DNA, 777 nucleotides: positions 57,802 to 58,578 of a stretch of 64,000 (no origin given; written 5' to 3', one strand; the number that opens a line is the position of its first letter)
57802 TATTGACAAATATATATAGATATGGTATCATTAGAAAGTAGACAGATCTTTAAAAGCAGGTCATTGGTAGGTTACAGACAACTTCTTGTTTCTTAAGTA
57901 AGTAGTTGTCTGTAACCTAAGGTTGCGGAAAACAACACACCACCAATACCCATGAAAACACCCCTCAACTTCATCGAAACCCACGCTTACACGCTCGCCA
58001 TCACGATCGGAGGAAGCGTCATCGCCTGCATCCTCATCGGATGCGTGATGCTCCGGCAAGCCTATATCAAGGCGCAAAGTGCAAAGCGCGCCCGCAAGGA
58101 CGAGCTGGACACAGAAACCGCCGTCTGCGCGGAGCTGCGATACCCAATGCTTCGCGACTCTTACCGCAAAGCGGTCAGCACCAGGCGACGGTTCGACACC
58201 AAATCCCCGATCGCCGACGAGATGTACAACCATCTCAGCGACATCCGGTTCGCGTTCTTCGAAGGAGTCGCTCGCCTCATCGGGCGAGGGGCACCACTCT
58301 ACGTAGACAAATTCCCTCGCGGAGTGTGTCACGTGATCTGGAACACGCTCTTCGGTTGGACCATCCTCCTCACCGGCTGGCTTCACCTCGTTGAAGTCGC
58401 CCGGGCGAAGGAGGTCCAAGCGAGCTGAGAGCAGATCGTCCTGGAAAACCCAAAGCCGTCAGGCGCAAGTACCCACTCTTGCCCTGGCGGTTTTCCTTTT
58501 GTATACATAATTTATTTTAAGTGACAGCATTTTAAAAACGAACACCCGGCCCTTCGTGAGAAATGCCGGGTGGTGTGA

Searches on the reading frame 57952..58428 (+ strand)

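Call 42: search_protein_families(library=pfam, max_evalue=1, proteins=[window:57952-58428:+])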
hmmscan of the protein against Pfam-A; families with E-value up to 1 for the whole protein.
window:57952-58428:+ (158 aa): 0 families

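Call 43: search_protein_families(library=phrogs, max_evalue=1, proteins=[window:57952-58428:+])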
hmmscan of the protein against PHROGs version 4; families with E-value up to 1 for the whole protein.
window:57952-58428:+ (158 aa): 2 families
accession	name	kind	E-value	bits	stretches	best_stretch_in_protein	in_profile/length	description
phrog_15065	-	unknown function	0.011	16.9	1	36-102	12-78/99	-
phrog_26070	-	unknown function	0.39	12.1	1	22-63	10-54/65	-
